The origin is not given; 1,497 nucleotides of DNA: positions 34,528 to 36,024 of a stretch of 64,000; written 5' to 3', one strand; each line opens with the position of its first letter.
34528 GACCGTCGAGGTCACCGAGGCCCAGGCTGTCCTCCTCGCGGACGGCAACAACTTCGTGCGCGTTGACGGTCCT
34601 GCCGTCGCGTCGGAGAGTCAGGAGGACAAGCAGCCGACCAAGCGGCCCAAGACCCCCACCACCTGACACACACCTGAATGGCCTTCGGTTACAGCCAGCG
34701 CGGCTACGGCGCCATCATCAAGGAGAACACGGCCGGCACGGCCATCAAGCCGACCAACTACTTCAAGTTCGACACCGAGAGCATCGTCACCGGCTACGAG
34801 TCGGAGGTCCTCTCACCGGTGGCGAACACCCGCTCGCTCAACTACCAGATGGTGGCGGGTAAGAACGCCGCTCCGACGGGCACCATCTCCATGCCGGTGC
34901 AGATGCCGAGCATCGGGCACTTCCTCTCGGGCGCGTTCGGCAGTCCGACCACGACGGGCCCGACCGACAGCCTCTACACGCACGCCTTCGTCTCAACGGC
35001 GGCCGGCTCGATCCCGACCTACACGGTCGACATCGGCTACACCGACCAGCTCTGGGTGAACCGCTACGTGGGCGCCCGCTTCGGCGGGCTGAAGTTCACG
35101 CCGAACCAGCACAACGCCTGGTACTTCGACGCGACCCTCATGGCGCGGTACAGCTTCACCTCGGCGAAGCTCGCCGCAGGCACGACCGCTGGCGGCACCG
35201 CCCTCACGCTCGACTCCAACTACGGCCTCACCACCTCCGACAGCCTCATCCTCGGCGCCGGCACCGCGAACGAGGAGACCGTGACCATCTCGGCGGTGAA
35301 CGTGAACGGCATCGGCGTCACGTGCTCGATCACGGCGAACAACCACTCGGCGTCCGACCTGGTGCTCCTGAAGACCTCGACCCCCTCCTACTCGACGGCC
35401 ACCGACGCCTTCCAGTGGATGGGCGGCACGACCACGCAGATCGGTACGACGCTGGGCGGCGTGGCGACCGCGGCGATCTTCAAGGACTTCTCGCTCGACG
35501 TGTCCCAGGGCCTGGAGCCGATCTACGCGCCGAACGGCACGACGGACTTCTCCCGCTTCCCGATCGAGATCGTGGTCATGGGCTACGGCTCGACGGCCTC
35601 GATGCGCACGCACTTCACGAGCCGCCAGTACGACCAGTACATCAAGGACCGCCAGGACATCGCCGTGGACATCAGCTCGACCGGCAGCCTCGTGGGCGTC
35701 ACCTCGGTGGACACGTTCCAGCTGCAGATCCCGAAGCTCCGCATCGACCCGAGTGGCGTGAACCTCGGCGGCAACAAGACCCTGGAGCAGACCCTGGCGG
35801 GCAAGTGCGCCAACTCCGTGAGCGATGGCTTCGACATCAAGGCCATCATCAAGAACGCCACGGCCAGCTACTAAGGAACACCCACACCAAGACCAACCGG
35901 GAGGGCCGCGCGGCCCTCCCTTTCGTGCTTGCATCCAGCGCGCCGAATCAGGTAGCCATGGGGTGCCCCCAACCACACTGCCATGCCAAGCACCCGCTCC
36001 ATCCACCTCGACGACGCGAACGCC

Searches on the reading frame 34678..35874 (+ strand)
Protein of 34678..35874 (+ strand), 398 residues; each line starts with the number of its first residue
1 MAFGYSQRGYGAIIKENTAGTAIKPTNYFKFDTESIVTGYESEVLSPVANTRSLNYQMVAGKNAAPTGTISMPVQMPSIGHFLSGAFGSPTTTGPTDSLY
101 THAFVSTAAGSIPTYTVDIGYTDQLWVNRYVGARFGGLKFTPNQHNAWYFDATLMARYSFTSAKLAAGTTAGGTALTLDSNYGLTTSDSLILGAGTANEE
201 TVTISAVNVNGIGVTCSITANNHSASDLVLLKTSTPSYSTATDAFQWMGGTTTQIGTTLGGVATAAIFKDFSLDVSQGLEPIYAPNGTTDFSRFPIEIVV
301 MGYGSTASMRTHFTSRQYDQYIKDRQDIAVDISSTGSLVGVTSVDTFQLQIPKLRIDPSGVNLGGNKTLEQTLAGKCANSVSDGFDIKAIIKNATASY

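Call 11: search_protein_families(library=phrogs, proteins=[window:34678-35874:+], max_evalue=0.001)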
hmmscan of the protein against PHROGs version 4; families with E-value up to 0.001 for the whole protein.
window:34678-35874:+ (398 aa): 1 family
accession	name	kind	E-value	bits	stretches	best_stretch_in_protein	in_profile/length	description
phrog_290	-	tail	3e-16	60.7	1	2-199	12-210/411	minor tail protein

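Call 101: search_protein_families(library=pfam, proteins=[window:34678-35874:+], max_evalue=0.01)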
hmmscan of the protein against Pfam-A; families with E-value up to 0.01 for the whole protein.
window:34678-35874:+ (398 aa): 0 families

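Call 107: search_solved_structures(query=window:34678-35874:+, max_evalue=1)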
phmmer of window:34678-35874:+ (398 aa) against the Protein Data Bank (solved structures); distinct sequences matched with E-value up to 1: 0.
